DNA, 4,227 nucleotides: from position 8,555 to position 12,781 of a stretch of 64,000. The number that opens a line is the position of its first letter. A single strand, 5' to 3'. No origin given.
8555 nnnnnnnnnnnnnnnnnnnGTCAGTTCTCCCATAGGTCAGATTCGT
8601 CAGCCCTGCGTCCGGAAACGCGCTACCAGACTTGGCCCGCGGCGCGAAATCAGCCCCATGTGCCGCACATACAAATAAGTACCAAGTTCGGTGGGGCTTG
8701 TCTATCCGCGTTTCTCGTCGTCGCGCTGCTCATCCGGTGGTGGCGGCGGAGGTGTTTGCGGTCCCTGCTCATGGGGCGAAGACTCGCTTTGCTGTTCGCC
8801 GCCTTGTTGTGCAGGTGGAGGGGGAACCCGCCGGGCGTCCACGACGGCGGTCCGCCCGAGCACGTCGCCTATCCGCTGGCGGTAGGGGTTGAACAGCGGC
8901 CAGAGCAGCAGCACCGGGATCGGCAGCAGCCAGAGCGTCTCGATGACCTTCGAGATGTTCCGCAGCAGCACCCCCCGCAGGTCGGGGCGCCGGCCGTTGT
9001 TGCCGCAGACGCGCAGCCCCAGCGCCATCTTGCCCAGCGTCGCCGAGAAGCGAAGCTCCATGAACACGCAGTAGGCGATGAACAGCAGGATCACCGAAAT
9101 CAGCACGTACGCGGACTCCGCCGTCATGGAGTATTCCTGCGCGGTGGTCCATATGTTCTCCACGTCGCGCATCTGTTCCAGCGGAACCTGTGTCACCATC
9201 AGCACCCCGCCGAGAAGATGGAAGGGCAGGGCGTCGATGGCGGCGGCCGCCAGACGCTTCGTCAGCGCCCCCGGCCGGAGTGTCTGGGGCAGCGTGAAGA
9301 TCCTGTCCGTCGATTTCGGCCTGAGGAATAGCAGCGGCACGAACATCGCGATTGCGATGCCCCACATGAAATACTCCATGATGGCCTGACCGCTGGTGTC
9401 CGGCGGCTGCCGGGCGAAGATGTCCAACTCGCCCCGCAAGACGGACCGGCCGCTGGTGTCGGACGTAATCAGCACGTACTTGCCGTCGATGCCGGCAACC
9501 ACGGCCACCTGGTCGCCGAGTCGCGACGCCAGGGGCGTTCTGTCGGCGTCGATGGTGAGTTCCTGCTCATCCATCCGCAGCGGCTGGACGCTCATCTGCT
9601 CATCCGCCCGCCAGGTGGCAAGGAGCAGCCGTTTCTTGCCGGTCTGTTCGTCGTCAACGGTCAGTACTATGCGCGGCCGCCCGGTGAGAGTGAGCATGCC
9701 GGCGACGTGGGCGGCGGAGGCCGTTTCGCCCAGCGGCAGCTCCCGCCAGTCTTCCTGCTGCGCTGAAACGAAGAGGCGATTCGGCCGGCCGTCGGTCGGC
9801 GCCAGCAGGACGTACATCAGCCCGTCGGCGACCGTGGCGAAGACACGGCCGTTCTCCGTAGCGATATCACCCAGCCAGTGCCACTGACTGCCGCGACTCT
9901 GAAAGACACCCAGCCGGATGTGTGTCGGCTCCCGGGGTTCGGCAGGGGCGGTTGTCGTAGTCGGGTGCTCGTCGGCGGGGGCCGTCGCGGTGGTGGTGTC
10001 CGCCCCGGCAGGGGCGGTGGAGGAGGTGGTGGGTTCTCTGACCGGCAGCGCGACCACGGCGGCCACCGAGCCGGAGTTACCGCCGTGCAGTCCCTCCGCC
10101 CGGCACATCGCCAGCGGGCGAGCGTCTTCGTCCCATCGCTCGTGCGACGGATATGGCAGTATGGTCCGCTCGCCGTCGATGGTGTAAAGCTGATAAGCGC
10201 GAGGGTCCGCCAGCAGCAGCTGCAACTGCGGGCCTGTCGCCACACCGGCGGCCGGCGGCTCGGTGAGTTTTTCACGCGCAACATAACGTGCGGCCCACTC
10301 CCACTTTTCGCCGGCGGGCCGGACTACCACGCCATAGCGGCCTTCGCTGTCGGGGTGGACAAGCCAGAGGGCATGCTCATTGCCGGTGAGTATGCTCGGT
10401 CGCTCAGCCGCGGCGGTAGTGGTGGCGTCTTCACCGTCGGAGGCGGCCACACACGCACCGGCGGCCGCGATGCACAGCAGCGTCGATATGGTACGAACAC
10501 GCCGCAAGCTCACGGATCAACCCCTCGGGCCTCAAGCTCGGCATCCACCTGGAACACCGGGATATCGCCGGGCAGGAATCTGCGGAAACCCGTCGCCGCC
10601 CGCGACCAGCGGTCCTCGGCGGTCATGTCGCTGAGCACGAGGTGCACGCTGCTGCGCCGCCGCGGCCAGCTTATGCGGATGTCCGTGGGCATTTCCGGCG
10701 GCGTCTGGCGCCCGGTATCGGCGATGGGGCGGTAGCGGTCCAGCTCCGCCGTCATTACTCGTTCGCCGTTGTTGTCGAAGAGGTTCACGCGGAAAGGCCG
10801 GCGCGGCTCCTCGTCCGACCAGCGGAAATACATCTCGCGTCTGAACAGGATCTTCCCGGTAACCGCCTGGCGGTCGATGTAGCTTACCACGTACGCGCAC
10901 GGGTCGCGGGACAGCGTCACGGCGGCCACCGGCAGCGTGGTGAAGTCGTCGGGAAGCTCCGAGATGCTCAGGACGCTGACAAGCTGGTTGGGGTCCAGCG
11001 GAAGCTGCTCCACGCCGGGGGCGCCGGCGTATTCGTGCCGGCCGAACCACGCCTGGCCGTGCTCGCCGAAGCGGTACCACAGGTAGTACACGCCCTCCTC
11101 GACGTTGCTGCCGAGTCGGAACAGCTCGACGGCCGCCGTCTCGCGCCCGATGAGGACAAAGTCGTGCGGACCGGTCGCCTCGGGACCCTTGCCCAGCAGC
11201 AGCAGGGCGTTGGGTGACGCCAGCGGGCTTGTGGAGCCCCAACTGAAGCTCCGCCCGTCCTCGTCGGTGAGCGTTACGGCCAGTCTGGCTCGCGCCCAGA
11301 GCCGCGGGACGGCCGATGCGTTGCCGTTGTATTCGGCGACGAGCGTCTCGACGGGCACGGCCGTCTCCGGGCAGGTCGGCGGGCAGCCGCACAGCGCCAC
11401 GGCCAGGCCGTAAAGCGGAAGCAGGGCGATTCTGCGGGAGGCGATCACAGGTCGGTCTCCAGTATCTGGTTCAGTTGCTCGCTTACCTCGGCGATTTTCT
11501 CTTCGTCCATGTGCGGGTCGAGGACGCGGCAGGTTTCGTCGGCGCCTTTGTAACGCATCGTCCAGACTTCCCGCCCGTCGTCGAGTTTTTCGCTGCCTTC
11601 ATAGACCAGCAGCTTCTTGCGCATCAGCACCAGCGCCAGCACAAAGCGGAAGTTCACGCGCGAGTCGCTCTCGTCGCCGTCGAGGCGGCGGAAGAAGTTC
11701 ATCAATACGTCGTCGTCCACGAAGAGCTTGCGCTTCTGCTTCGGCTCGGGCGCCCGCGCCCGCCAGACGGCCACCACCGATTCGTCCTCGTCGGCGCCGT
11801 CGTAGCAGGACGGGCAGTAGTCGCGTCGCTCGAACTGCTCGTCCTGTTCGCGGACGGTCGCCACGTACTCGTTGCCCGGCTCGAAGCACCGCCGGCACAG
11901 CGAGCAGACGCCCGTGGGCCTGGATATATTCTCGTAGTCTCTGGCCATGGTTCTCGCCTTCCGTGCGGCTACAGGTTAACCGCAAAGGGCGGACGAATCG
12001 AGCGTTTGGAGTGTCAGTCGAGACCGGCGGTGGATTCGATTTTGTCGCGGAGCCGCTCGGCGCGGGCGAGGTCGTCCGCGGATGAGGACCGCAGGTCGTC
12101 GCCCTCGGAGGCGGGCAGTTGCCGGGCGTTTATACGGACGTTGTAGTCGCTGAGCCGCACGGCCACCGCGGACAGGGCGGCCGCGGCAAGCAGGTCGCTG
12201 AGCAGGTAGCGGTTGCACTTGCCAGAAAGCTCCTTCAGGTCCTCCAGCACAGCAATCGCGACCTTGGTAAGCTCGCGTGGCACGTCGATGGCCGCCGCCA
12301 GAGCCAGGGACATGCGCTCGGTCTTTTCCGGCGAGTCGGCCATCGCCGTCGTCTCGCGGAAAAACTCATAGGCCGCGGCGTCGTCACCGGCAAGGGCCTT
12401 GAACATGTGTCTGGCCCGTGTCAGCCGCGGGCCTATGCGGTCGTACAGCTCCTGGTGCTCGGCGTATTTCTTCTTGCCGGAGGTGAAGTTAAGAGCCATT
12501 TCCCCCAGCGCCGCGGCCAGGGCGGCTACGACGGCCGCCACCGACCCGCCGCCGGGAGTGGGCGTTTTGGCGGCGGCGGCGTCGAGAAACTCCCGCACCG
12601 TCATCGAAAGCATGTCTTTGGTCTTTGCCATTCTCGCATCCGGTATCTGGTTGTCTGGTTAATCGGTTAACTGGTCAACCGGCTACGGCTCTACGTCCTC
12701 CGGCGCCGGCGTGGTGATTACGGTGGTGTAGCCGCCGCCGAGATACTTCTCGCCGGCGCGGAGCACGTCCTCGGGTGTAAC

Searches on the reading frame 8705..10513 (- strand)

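Call 35: search_protein_families(library=pfam, proteins=[window:8705-10513:-], max_evalue=0.00001)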
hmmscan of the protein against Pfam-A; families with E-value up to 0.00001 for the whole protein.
window:8705-10513:- (603 aa): 1 family
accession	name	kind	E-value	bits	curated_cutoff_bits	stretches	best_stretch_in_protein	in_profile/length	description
PF06271.18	RDD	-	3.1e-18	66.8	24.1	1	416-553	3-136/137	RDD family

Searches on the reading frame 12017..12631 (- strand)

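Call 35: search_protein_families(library=pfam, proteins=[window:12017-12631:-], max_evalue=0.00001)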
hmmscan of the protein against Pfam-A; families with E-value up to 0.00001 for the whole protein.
window:12017-12631:- (205 aa): 1 family
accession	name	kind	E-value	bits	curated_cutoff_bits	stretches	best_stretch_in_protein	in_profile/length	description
PF04961.17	FTCD_C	-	8.1e-40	136.9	24.5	1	11-172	1-167/182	Formiminotransferase-cyclodeaminase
